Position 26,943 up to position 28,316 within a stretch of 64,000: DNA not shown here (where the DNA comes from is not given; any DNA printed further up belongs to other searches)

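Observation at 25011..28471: Candidate undescribed nuclease-centred (defence-like) gene cassette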

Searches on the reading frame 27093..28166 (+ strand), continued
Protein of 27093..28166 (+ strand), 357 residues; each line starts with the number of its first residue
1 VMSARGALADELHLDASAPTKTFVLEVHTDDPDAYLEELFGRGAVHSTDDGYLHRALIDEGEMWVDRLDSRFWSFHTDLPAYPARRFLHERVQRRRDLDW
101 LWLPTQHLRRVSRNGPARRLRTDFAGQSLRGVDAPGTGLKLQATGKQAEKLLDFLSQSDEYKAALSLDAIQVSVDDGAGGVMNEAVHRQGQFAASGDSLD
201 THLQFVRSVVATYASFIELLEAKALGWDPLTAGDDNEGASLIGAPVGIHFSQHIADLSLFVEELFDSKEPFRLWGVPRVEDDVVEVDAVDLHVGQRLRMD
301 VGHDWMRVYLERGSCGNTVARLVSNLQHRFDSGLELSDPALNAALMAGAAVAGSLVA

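Call 35: fold_search(model_id=the predicted structure, library=pdb)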
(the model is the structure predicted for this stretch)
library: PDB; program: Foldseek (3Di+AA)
matches with E <= 10: 610; with E <= 0.001: 0
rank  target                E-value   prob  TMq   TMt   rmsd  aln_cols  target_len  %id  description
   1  8u64_A                2.1e-03  0.12  0.11  0.09  24.1       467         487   10  Cryo-EM structure of PsBphP in Pfr state, medial PSM only (released 2024-08-21)
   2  9rs9_B                3.9e-03  0.18  0.13  0.12  20.1       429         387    8  Rab23 in complex with Fuzzy-Inturned (released 2025-07-30)
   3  9v86_A                4.9e-03  0.20  0.14  0.07  28.7       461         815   11  Cryo-EM structure of KICSTOR CCC complex (state 3) (released 2025-11-12)
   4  9rs8_B                4.9e-03  0.15  0.12  0.11  18.6       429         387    9  human Fuzzy-Inturned (released 2025-07-30)
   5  6y2r_B                1.3e-02  0.72  0.14  0.14  15.6       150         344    8  Escherichia coli R255A RnlA endoribonuclease (single alanine mutant of RnlA) (released 2021-05-12)
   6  6y2r_A                1.9e-02  0.69  0.14  0.15  15.1       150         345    9  Escherichia coli R255A RnlA endoribonuclease (single alanine mutant of RnlA) (released 2021-05-12)
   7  6uep_B                1.9e-02  0.35  0.15  0.25  20.1       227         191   10  Structure of A. thaliana TBP bound to a DNA site with a C-C mismatch (released 2020-09-02)
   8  1ais_A                2.1e-02  0.72  0.18  0.31  14.8       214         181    8  TATA-BINDING PROTEIN/TRANSCRIPTION FACTOR (II)B/TATA-BOX COMPLEX FROM PYROCOCCUS WOESEI (released 1997-07-07)
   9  7o4i_O                2.2e-02  0.41  0.16  0.27  20.7       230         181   10  Yeast RNA polymerase II transcription pre-initiation complex with initial transcription bubble (released 2021-06-16)
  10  1vok_A                2.4e-02  0.35  0.15  0.25  19.8       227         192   10  ARABIDOPSIS THALIANA TBP (DIMER) (released 1996-11-08)
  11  9euy_A                2.4e-02  0.06  0.11  0.09  21.9       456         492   10  Cryo-EM structure of the full-length Pseudomonas aeruginosa bacteriophytochrome in its Pfr state (released 2024-09-04)
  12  7z7n_D                2.9e-02  0.35  0.16  0.27  17.4       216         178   10  Mot1E1434Q:TBP:DNA - substrate recognition state (released 2023-03-29)
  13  7edx_P                2.9e-02  0.28  0.15  0.26  20.9       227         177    7  p53-bound TFIID-based core PIC on HDM2 promoter (released 2021-05-05)
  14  6bm7_F                2.9e-02  0.21  0.16  0.19  22.3       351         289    8  Crystal structure of Trypanosoma brucei AdoMetDC/prozyme heterodimer in complex with pyrimidineamine inhibitor UTSAM56 (released 2018-01-03)
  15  5tvf_F                4.6e-02  0.20  0.16  0.19  21.9       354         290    8  Crystal structure of Trypanosoma brucei AdoMetDC/prozyme heterodimer in complex with inhibitor CGP 40215 (released 2017-01-11)
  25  8h5b_B                6.4e-02  0.33  0.17  0.30  17.2       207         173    8  The cryo-EM structure of nuclear transport receptor Kap114p complex with yeast TATA-box binding protein (released 2023-09-20)
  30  8iue_U                7.6e-02  0.35  0.15  0.27  18.0       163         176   10  RNA polymerase III pre-initiation complex melting complex 1 (released 2023-05-24)
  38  8bo9_A                8.5e-02  0.11  0.09  0.17  22.8       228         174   11  NanoLuc-D9R/H57A/K89R mutant complexed with azacoelenterazine bound in intra-barrel catalytic site (released 2023-09-27)
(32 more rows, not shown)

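Call 38: search_dna_similar(query=window:27096-28163:+, collection=phages, mode=protein, max_evalue=0.001, max_rows=30)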
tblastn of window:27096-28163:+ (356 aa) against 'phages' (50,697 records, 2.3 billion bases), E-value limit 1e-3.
No match.

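Call 39: search_dna_similar(query=window:27096-28163:+, collection=plasmids, mode=protein, max_evalue=0.001, max_rows=30)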
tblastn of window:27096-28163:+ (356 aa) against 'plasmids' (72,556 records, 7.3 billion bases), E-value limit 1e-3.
Records with a match: 9; places in all: 9; records where one place covers at least 80% of the query: 8.
Best place of each record, by identity: <60% 9.
By first word of the organism name: Bacillus 5; Halobacterium 1; Methanocaldococcus 1; Lysinibacillus 1; Metabacillus 1.
By predicted mobility (MOB-suite, as given by PLSDB): non-mobilizable 9.
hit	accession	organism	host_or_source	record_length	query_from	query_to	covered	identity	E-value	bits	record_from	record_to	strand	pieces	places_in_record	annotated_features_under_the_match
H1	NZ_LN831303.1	Halobacterium hubeiense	-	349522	20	335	89%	26.6%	1e-23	109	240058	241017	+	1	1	hypothetical protein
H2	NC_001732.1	Methanocaldococcus jannaschii DSM 2661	-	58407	19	331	88%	25.1%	5e-25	114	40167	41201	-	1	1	hypothetical protein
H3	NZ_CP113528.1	Lysinibacillus irui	bacterial culture,Iru-fermented African ...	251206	44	335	82%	26.1%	1e-21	103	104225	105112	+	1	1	hypothetical protein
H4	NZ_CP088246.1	Metabacillus sp. B2-18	single cell,human skin swab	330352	63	335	77%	23.4%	9e-15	83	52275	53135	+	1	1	hypothetical protein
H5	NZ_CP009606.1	Bacillus cereus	soil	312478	44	335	82%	21.0%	8e-12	74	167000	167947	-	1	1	hypothetical protein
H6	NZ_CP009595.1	Bacillus cereus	-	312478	44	335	82%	21.0%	8e-12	74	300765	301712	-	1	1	hypothetical protein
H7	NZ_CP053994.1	Bacillus cereus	-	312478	44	335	82%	21.0%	8e-12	74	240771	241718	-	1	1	hypothetical protein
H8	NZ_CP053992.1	Bacillus cereus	-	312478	44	335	82%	21.0%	8e-12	74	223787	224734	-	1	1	hypothetical protein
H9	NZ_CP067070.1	Bacillus sp. HNR-4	rice,cell culture,seed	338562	44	335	82%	21.0%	8e-12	74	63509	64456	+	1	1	hypothetical protein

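Call 40: get_annotated_region(hit=H2, flank=6000)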
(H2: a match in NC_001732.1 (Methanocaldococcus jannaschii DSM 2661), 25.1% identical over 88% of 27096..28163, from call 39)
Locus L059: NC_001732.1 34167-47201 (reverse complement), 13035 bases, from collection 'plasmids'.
description: Methanocaldococcus jannaschii DSM 2661 plasmid pDSM2661_1, complete sequence
organism: Methanocaldococcus jannaschii DSM 2661 (NCBI taxid 243232)
taxonomy: Archaea; Euryarchaeota; Methanococci; Methanococcales; Methanocaldococcaceae; Methanocaldococcus; Methanocaldococcus jannaschii; Methanocaldococcus jannaschii DSM 2661
host: -; source: -; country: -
typing (MOB-suite, as given by PLSDB): non-mobilizable; replicon rep_cluster_1119,rep_cluster_88
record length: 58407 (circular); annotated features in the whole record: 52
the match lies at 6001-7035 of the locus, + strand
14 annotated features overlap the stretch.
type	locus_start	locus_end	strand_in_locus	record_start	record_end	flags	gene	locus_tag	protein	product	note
CDS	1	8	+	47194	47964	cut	-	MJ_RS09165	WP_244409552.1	PIN domain-containing protein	-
CDS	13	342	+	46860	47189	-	-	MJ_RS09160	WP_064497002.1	hypothetical protein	-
CDS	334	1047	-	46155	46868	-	-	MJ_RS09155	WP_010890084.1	hypothetical protein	-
CDS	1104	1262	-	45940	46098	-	-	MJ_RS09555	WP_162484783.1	hypothetical protein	-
CDS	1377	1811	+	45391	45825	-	-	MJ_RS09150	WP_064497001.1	EVE domain-containing protein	-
CDS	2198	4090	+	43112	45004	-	-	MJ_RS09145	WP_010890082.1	ATP-dependent endonuclease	-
CDS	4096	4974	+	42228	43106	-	-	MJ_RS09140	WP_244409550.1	hypothetical protein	-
CDS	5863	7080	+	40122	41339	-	-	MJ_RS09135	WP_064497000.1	hypothetical protein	-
CDS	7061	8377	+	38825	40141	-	-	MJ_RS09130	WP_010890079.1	hypothetical protein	-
CDS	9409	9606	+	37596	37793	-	-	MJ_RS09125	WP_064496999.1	antitoxin family protein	-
CDS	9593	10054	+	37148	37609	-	-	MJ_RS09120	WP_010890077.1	type II toxin-antitoxin system VapC family toxin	-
CDS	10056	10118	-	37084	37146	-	-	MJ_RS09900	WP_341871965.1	hypothetical protein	-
CDS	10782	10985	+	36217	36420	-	-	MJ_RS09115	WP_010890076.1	histone family protein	-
CDS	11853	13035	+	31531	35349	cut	-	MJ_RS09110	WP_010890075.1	DEAD/DEAH box helicase family protein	-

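Call 41: get_annotated_region(hit=H1, flank=6000)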
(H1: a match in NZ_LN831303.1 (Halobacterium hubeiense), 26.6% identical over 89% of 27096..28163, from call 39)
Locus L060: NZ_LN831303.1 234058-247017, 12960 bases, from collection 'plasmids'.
description: Halobacterium hubeiense strain JI20-1 plasmid pSTJ001, complete sequence
organism: Halobacterium hubeiense (NCBI taxid 1407499)
taxonomy: Archaea; Euryarchaeota; Halobacteria; Halobacteriales; Halobacteriaceae; Halobacterium; Halobacterium hubeiense
host: -; source: -; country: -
typing (MOB-suite, as given by PLSDB): non-mobilizable
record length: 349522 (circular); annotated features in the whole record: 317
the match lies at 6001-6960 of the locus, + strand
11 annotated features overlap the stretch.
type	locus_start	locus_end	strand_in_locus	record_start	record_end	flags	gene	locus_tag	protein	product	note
CDS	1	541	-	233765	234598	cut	-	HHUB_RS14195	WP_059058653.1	hypothetical protein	-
CDS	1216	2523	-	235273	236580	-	-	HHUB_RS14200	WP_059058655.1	acetamidase/formamidase family protein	-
CDS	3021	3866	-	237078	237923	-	-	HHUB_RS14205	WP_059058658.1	hypothetical protein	-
CDS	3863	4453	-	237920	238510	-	-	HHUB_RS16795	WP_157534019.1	hypothetical protein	-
CDS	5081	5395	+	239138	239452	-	-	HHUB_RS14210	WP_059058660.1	hypothetical protein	-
CDS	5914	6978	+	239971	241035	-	-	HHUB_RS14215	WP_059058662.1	hypothetical protein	-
CDS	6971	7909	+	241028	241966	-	-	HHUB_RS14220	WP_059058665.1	hypothetical protein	-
CDS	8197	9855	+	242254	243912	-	-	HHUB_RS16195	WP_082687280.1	DUF2254 family protein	-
CDS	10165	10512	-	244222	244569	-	-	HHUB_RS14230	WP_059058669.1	hypothetical protein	-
CDS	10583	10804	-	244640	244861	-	-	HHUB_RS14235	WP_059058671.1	hypothetical protein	-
CDS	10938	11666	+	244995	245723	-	-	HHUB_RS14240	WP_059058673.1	hypothetical protein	-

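Call 42: get_annotated_region(hit=H3, flank=6000)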
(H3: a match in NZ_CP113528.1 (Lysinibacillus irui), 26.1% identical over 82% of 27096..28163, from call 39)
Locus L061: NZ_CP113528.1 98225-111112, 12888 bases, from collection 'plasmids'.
description: Lysinibacillus irui strain IRB4-01 plasmid unnamed, complete sequence
organism: Lysinibacillus irui (NCBI taxid 2998077)
taxonomy: Bacteria; Bacillota; Bacilli; Bacillales; Bacillaceae; Lysinibacillus; Lysinibacillus irui
host: -; source: bacterial culture,Iru-fermented African locust beans; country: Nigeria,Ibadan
typing (MOB-suite, as given by PLSDB): non-mobilizable
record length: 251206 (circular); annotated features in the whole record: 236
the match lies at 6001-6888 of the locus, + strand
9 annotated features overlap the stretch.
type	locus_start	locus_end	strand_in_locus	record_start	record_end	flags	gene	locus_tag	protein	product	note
CDS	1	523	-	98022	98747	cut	-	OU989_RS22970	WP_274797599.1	hypothetical protein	-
CDS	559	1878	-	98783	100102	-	-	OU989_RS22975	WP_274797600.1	transposase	-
CDS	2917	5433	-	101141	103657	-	-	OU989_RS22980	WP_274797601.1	DEAD/DEAH box helicase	GO:0006139 - nucleobase-containing compound metabolic process [Evidence IEA]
CDS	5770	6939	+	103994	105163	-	-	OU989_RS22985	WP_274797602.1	hypothetical protein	-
CDS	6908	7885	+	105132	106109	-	-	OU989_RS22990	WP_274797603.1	hypothetical protein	-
CDS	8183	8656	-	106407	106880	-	-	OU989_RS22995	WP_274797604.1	hypothetical protein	-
CDS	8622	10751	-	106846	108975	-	-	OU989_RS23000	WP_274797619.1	site-specific integrase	GO:0015074 - DNA integration [Evidence IEA]; GO:0006310 - DNA recombination [Evidence IEA]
CDS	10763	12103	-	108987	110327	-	-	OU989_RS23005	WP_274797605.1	site-specific integrase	GO:0015074 - DNA integration [Evidence IEA]; GO:0006310 - DNA recombination [Evidence IEA]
CDS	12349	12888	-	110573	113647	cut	-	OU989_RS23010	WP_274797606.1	DUF5704 domain-containing protein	-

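Call 43: get_annotated_region(hit=H5, flank=6000)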
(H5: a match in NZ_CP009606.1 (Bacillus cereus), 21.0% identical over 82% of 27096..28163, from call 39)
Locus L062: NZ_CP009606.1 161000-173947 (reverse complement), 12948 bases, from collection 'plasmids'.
description: Bacillus cereus strain S2-8 plasmid pBFR_2, complete sequence
organism: Bacillus cereus (NCBI taxid 1396)
taxonomy: Bacteria; Bacillota; Bacilli; Bacillales; Bacillaceae; Bacillus; Bacillus cereus
host: -; source: soil; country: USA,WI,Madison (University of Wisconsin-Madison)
typing (MOB-suite, as given by PLSDB): non-mobilizable; replicon rep_cluster_125,rep_cluster_164
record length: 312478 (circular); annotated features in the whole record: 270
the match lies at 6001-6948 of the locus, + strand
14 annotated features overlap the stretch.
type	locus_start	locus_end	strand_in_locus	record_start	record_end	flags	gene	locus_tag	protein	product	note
CDS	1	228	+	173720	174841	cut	tnpB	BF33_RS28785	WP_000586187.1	IS200/IS605 family element RNA-guided endonuclease TnpB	-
CDS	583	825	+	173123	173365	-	-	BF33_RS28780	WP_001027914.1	helix-turn-helix domain-containing protein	-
CDS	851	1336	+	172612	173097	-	-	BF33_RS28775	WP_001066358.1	hypothetical protein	-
CDS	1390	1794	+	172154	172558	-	-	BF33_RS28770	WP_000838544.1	hypothetical protein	-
CDS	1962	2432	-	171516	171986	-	-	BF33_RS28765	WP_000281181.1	hypothetical protein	-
CDS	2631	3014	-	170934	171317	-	-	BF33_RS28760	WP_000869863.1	hypothetical protein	-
CDS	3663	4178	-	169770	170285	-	-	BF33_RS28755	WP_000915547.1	DinB family protein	-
CDS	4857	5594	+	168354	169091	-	-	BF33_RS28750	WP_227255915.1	type II toxin-antitoxin system PemK/MazF family toxin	-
CDS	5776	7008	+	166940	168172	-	-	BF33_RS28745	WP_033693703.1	hypothetical protein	-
CDS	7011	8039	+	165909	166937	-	-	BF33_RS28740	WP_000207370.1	hypothetical protein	-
CDS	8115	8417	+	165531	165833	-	-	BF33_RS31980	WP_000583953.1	hypothetical protein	-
CDS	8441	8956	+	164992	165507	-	-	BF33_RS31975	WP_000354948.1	hypothetical protein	-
CDS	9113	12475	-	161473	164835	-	hamB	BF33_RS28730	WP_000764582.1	Hachiman anti-phage system protein HamB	-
CDS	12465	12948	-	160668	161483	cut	hamA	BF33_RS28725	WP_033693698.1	Hachiman anti-phage system protein HamA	-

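Call 44: search_protein_families(library=padloc, proteins=[L059:5863-7080:+, L059:7061-8377:+, L060:5914-6978:+, L060:6971-7909:+, L061:5770-6939:+, L061:6908-7885:+, L062:5776-7008:+, L062:7011-8039:+], max_evalue=0.1)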
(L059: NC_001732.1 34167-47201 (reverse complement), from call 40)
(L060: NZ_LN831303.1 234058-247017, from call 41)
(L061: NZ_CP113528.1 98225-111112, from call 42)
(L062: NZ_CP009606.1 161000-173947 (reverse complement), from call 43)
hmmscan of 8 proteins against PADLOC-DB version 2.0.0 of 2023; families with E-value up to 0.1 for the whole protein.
L059:5863-7080:+ (405 aa): 0 families

L059:7061-8377:+ (438 aa): 0 families

L060:5914-6978:+ (354 aa): 0 families

L060:6971-7909:+ (312 aa): 0 families

L061:5770-6939:+ (389 aa): 0 families

L061:6908-7885:+ (325 aa): 0 families

L062:5776-7008:+ (410 aa): 0 families

L062:7011-8039:+ (342 aa): 1 family
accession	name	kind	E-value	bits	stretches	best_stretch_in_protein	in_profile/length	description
PDLC03567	REase_II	-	0.034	12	1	64-101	58-95/178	Type II restriction enzyme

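Call 45: search_protein_families(library=pfam, proteins=[L059:5863-7080:+, L059:7061-8377:+, L060:5914-6978:+, L060:6971-7909:+, L061:5770-6939:+, L061:6908-7885:+, L062:5776-7008:+, L062:7011-8039:+], max_evalue=0.1)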
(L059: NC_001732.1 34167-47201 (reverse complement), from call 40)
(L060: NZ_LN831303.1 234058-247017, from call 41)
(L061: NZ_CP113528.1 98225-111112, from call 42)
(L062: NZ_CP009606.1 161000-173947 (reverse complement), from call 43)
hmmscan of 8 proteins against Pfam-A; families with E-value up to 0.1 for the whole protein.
L059:5863-7080:+ (405 aa): 0 families

L059:7061-8377:+ (438 aa): 4 families
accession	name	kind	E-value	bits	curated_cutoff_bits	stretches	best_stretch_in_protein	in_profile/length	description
PF23066.1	PH_21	-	0.0034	17.9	27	1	110-176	4-70/120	C-Maf-inducing protein PH domain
PF15518.12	L_protein_N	-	0.013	16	27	1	98-157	67-129/178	L protein N-terminus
PF13588.12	HSDR_N_2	-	0.058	13.9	25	0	105-141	38-79/110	Type I restriction enzyme R protein N terminus (HSDR_N)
PF03008.20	DUF234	-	0.068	14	22.5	0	103-134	69-98/100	Archaea bacterial proteins of unknown function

L060:5914-6978:+ (354 aa): 0 families

L060:6971-7909:+ (312 aa): 0 families

L061:5770-6939:+ (389 aa): 0 families

L061:6908-7885:+ (325 aa): 1 family
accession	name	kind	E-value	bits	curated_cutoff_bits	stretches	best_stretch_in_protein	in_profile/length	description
PF08328.16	ASL_C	-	0.071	13.6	35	0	251-278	27-54/115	Adenylosuccinate lyase C-terminal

L062:5776-7008:+ (410 aa): 0 families

L062:7011-8039:+ (342 aa): 0 families

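Call 46: fold_search(model_id=the predicted structure, library=viral)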
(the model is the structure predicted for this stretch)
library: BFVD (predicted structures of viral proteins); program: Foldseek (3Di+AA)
matches with E <= 10: 1095; with E <= 0.001: 3
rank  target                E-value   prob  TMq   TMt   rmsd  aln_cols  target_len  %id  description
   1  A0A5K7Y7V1            2.2e-04  0.95  0.20  0.26  20.8       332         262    9  B263R homolog protein [Abalone asfa-like virus]
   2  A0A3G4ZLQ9            2.9e-04  0.94  0.17  0.16  21.9       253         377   10  TATA box binding protein [Terrestrivirus sp.]
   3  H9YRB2                7.6e-04  1.00  0.25  0.55   5.2       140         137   16  (no name in the UniProt tables at hand)
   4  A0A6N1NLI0            1.2e-03  0.72  0.15  0.17  18.6       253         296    8  Putative orfan [Tupanvirus soda lake]
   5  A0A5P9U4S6            1.4e-03  0.72  0.16  0.26  19.8       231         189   12  (no name in the UniProt tables at hand)
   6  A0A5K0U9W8            1.5e-03  0.94  0.17  0.12  24.2       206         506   13  TATA box binding protein [Yasminevirus sp. GU-2018]
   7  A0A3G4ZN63            1.5e-03  0.90  0.20  0.26  21.2       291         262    6  Uncharacterized protein [Terrestrivirus sp.]
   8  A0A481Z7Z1            2.0e-03  0.47  0.18  0.17  25.2       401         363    9  Transcription factor TFIID [Pithovirus LCPAC304]
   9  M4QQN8                2.0e-03  0.38  0.14  0.14  25.4       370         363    7  (no name in the UniProt tables at hand)
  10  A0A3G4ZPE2            2.1e-03  0.66  0.15  0.18  22.0       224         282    9  Uncharacterized protein [Terrestrivirus sp.]
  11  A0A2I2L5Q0            3.6e-03  0.28  0.16  0.15  26.4       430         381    8  Uncharacterized protein [Orpheovirus IHUMI-LCC2]
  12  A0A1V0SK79            3.8e-03  0.85  0.17  0.23  17.9       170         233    8  Uncharacterized protein [Klosneuvirus KNV1]
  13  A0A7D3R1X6            8.4e-03  0.57  0.17  0.25  19.1       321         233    5  Uncharacterized protein [Fadolivirus FV1/VV64]
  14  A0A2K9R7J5            8.4e-03  0.57  0.19  0.23  21.7       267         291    7  (no name in the UniProt tables at hand)
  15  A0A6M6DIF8            8.4e-03  0.51  0.16  0.12  20.7       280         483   10  (no name in the UniProt tables at hand)
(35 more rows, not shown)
